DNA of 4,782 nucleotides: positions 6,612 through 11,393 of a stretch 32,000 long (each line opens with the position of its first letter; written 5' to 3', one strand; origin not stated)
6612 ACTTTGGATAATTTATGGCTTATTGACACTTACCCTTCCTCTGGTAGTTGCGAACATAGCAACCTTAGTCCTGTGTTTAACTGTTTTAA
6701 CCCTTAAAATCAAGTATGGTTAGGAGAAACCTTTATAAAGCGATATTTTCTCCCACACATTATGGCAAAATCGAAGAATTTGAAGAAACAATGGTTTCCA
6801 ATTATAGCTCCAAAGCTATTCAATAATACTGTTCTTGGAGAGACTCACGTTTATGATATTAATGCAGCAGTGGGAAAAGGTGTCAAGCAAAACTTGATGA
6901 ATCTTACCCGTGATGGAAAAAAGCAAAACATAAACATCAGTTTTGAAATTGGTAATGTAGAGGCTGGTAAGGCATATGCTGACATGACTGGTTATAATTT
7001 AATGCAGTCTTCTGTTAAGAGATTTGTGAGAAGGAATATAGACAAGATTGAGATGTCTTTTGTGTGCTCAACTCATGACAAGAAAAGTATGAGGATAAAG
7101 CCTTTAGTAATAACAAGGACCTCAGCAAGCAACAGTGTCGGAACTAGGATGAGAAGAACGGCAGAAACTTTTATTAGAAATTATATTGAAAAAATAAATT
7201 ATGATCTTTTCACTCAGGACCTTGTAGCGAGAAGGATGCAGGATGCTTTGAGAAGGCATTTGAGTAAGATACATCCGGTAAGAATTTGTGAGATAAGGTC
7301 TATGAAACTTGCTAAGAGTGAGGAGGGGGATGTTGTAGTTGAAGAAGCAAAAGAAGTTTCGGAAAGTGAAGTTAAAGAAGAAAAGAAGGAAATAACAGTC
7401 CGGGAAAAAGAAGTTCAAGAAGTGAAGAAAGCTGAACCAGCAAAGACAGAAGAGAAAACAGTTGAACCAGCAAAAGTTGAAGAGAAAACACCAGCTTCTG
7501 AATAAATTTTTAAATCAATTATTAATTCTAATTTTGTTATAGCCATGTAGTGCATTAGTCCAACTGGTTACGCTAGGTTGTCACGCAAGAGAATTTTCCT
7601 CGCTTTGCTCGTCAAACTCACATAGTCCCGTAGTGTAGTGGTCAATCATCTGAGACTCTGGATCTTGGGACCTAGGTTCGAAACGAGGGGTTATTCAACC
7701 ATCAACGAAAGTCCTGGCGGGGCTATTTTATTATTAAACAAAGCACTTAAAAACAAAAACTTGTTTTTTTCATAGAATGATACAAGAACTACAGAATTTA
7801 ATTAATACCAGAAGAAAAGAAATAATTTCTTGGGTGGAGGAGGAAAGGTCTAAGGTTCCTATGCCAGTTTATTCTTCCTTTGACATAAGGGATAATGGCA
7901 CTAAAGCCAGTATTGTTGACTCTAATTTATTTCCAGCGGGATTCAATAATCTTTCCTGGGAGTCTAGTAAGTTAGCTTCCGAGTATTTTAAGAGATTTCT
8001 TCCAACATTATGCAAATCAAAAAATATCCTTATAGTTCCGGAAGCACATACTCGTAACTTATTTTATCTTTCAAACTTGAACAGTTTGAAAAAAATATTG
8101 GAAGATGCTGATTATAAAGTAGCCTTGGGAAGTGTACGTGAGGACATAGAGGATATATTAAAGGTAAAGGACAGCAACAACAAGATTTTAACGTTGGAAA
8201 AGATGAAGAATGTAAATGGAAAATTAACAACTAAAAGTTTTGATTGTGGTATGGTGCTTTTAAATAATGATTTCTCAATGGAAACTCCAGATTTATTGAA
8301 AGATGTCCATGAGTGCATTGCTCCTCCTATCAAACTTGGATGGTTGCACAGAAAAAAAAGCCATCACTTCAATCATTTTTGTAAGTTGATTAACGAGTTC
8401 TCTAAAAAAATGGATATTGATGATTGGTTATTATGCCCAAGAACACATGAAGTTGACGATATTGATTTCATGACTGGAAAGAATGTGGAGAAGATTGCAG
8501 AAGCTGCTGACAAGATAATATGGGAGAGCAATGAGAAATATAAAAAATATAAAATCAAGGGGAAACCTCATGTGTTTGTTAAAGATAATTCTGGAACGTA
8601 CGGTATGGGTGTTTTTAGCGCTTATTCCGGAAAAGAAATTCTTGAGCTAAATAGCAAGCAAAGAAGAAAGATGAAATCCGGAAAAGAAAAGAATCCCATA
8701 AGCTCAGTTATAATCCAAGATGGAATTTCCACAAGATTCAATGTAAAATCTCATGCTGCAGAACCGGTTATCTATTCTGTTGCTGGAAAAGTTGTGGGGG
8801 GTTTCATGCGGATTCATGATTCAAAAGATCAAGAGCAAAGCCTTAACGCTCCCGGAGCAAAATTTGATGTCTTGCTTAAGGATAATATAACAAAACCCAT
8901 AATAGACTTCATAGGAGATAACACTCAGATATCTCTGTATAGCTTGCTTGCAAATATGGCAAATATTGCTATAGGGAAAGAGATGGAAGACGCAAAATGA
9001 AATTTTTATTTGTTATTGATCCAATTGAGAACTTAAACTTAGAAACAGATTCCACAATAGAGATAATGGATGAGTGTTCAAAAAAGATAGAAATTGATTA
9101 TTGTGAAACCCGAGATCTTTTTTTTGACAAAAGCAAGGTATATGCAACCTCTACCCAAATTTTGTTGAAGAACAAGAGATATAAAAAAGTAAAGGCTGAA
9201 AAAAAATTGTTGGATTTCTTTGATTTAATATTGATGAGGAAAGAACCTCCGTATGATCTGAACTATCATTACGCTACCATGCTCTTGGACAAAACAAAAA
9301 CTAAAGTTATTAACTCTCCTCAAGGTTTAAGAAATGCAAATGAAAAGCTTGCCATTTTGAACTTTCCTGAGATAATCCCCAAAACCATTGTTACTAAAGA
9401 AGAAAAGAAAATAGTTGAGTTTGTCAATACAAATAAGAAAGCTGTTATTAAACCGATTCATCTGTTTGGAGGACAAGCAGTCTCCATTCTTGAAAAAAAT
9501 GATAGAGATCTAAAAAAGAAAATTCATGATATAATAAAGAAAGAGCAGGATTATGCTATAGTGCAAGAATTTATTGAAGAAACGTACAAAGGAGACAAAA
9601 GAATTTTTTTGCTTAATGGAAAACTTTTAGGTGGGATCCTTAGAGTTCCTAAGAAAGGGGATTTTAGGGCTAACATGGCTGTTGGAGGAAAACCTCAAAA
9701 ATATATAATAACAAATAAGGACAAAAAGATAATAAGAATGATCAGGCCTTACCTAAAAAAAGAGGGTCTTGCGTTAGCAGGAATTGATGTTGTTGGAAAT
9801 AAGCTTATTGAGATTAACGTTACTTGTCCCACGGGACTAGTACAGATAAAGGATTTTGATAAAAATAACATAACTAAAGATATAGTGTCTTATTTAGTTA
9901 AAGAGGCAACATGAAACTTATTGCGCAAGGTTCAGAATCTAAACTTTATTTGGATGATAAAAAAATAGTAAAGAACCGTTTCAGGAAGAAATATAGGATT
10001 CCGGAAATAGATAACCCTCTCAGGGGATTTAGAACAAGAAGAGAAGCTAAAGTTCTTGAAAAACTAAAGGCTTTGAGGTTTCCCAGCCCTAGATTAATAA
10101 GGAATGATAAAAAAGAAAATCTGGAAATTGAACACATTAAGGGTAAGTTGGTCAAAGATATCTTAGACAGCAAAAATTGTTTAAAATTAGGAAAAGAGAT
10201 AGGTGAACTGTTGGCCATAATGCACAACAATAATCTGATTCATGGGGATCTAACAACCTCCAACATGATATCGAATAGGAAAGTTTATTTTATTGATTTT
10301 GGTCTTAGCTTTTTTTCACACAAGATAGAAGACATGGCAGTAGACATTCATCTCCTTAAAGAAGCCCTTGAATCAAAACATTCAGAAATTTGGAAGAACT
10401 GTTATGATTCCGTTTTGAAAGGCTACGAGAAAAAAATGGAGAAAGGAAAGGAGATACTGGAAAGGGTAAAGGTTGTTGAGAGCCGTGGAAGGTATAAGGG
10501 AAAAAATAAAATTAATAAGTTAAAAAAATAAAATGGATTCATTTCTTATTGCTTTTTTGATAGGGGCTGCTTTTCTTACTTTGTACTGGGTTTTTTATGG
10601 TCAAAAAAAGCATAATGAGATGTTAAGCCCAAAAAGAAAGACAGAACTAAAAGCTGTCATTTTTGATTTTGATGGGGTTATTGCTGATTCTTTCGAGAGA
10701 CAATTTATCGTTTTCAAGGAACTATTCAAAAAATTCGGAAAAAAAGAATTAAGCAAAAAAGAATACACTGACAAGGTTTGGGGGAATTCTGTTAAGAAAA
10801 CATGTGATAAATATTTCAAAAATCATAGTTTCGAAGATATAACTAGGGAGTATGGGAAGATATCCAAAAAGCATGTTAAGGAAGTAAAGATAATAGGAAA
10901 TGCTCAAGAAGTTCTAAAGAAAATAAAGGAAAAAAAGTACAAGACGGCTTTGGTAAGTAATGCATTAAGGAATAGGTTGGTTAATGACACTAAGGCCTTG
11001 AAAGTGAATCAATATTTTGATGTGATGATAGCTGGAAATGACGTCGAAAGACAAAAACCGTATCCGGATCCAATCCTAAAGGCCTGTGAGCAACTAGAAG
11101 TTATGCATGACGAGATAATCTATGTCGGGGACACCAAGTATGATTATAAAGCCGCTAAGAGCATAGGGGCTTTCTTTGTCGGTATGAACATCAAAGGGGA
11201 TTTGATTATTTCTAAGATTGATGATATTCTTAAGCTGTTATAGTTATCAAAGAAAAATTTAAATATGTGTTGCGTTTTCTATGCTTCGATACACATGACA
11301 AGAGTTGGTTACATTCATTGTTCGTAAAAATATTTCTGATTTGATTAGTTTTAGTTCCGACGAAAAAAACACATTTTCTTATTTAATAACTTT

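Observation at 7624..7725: tRNA-Gln(CUG) split by a 29-nt intron in the T-loop (59/60) with a hand-foldable bulge-helix-bulge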

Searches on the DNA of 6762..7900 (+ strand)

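Call 4: search_rna_families(source=window, start=7400, end=7900, threshold=evalue, max_evalue=10, show_alignments=5)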
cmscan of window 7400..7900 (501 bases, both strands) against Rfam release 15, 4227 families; matches with E-value up to 10: 3.
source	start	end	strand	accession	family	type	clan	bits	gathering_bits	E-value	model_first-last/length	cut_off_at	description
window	7624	7693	+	RF00005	tRNA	Gene; tRNA;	CL00001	17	29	0.96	1-71/71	no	tRNA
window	7447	7503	+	RF01954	SOX2OT_exon4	Gene; lncRNA;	-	11.7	40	7.6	55-109/109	no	SOX2 overlapping transcript exon 4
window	7513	7537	-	RF02032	GOLLD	Gene;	-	8.4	150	9.4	358-382/416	no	Giant, ornate, lake- and Lactobacillales-derived (GOLLD) RNA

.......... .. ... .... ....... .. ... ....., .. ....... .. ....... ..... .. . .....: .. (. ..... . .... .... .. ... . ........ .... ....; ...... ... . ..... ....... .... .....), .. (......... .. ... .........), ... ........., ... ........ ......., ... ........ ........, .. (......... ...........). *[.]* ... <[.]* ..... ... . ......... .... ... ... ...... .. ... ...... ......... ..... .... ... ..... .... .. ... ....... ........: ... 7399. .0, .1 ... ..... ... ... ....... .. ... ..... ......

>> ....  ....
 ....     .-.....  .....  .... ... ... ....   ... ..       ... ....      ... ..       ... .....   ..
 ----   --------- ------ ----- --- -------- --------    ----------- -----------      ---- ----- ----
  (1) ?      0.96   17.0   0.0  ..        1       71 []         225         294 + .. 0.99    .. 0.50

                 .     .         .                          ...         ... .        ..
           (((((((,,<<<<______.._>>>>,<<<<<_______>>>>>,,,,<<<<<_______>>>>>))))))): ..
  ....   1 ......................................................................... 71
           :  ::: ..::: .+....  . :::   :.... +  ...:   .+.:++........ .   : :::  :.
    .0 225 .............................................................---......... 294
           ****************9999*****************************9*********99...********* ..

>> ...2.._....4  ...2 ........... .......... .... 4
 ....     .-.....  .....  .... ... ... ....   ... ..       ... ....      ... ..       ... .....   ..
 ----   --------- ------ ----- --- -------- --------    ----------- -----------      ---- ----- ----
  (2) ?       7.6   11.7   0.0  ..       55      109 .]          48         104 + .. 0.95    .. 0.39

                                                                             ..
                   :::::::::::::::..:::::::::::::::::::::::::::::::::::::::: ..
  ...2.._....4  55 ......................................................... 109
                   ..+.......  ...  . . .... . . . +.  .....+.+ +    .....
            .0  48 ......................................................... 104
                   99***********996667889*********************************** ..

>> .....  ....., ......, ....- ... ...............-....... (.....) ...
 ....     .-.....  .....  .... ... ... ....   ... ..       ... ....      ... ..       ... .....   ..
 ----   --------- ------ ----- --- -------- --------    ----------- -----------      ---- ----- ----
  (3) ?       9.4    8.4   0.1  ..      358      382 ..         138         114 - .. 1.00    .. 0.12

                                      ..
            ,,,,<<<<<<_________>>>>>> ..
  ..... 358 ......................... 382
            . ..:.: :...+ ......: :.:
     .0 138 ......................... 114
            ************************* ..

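Call 43: search_rna_families(sources=[L006, L165, L158, L176, L005], threshold=evalue, max_evalue=1)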
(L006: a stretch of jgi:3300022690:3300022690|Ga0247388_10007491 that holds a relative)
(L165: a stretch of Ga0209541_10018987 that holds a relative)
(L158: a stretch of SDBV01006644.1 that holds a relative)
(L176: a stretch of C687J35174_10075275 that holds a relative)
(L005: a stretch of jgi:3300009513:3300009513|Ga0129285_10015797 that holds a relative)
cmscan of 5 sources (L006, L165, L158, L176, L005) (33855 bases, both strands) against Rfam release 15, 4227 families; matches with E-value up to 1: 2.
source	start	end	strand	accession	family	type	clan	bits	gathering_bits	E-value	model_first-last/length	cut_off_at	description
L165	7526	7596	+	RF00005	tRNA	Gene; tRNA;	CL00001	57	29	6.3e-10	1-71/71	no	tRNA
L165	3596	3668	-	RF00005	tRNA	Gene; tRNA;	CL00001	24.3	29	0.64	1-71/71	no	tRNA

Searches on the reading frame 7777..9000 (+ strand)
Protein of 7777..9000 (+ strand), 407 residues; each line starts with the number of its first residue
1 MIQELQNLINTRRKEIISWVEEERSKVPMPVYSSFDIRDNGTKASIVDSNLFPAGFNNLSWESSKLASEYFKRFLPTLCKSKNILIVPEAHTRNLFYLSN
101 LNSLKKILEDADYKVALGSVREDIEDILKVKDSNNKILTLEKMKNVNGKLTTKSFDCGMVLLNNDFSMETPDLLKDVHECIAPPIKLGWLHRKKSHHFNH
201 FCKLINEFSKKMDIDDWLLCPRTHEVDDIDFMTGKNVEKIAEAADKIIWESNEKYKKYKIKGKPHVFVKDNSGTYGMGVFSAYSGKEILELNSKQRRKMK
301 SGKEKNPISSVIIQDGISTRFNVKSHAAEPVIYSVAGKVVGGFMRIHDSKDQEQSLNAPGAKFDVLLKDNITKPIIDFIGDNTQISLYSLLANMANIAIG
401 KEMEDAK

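Call 9: search_protein_families(library=pfam, proteins=[window:7777-9000:+])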
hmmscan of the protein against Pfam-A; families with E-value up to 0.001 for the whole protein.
window:7777-9000:+ (407 aa): 1 family
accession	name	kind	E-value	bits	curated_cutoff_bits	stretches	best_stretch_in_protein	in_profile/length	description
PF08886.16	GshA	-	3.8e-125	418.1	25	1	9-403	4-402/402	Glutamate-cysteine ligase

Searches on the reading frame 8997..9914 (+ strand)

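Call 9: search_protein_families(library=pfam, proteins=[window:8997-9914:+])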
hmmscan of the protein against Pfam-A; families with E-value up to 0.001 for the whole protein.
window:8997-9914:+ (305 aa): 4 families
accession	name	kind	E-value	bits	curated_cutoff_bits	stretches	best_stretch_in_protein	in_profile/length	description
PF02955.21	GSH-S_ATP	-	1.1e-55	188.3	23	1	116-287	1-173/175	Prokaryotic glutathione synthetase, ATP-grasp domain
PF02951.20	GSH-S_N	-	4.1e-27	95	21.3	1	1-112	1-119/119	Prokaryotic glutathione synthetase, N-terminal domain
PF08443.16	RimK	-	1.7e-16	60.8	21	1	127-299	18-187/188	RimK-like ATP-grasp domain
PF14398.11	ATPgrasp_YheCD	-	0.00032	20.5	26.8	1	124-191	26-94/255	YheC/D like ATP-grasp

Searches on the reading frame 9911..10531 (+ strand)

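Call 9: search_protein_families(library=pfam, proteins=[window:9911-10531:+])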
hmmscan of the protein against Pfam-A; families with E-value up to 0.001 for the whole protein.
window:9911-10531:+ (206 aa): 3 families
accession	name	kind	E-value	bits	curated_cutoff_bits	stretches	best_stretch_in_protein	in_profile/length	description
PF01163.29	RIO1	-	7.1e-07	29.5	22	1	37-132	50-150/187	RIO domain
PF01636.29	APH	-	1.4e-05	25.5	23.2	0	109-143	170-207/239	Phosphotransferase enzyme family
PF00069.31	Pkinase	-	5.4e-05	23.1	31.7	1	68-137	72-149/263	Protein kinase domain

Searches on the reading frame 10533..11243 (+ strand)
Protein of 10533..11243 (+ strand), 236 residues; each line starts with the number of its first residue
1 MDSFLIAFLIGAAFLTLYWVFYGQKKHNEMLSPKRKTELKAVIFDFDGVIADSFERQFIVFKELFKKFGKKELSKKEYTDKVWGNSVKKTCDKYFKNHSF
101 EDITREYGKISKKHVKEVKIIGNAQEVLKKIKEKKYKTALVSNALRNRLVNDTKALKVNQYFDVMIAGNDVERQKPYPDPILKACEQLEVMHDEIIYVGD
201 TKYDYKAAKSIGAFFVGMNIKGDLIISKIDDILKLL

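Call 9: search_protein_families(library=pfam, proteins=[window:10533-11243:+])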
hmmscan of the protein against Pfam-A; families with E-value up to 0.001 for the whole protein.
window:10533-11243:+ (236 aa): 2 families
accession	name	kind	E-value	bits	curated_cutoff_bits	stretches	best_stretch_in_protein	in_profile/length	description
PF13419.12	HAD_2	-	2.8e-42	145.3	23.8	1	42-217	1-177/178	Haloacid dehalogenase-like hydrolase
PF00702.32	Hydrolase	-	1.3e-21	78.3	26.4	1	40-212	2-191/191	haloacid dehalogenase-like hydrolase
